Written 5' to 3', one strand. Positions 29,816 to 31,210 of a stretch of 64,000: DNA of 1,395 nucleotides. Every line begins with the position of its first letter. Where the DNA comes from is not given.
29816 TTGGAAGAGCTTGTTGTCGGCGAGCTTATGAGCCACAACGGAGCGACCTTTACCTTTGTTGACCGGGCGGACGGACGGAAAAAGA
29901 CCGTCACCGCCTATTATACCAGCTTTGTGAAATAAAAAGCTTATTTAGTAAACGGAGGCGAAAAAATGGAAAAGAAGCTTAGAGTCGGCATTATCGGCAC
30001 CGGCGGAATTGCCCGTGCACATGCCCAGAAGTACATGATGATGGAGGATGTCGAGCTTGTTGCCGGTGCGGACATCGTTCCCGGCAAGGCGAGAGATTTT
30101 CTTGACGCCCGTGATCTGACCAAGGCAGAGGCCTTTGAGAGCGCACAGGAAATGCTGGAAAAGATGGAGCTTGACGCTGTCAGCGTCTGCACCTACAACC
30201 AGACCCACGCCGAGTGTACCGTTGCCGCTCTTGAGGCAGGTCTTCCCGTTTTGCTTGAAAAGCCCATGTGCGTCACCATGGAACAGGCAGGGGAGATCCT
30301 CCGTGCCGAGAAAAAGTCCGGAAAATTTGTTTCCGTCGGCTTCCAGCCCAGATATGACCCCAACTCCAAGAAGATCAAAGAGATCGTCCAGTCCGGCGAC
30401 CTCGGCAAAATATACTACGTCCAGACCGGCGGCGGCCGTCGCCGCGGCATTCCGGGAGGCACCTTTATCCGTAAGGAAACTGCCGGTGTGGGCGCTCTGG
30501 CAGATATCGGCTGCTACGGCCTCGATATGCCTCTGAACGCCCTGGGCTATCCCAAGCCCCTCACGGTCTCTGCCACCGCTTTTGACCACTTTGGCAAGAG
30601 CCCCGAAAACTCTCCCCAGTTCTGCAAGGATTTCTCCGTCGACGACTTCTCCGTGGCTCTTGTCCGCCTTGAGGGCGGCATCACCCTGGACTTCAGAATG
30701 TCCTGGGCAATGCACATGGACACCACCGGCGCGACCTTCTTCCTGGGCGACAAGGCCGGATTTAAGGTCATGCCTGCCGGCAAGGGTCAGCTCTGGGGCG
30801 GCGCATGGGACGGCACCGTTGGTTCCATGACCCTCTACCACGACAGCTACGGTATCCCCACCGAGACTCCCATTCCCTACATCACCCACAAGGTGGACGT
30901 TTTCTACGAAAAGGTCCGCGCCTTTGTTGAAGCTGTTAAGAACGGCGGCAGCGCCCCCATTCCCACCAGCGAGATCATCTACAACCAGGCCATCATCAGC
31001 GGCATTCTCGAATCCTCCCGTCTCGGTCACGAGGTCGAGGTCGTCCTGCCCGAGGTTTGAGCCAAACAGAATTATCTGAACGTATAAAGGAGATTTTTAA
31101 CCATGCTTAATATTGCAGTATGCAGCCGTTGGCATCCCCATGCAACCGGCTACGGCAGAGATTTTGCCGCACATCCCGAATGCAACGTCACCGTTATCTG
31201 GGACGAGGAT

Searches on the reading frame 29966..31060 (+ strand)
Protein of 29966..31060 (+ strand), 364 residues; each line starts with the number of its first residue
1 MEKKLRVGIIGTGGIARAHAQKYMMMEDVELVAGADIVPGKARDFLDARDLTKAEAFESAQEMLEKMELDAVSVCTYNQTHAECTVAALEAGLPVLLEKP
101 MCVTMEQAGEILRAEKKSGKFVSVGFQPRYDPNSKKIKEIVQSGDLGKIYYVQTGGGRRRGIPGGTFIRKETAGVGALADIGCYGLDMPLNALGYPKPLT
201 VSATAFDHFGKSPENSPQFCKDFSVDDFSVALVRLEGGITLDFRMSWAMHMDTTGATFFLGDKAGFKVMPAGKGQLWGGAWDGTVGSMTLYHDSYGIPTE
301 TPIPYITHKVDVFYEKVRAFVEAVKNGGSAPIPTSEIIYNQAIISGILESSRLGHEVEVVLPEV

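Call 41: search_protein_families(library=pfam, proteins=[window:29966-31060:+], max_evalue=0.00001)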
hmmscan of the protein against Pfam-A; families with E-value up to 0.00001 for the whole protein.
window:29966-31060:+ (364 aa): 3 families
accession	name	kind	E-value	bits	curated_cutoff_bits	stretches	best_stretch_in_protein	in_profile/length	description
PF01408.29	GFO_IDH_MocA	-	7.2e-28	98.1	24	1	5-126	1-120/120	Oxidoreductase family, NAD-binding Rossmann fold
PF22725.1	GFO_IDH_MocA_C3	-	1.8e-16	60.7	27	1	135-265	2-122/124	GFO/IDH/MocA C-terminal domain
PF02894.22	GFO_IDH_MocA_C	-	1.5e-09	38.4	22.9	1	138-359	1-218/218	Oxidoreductase family, C-terminal alpha/beta domain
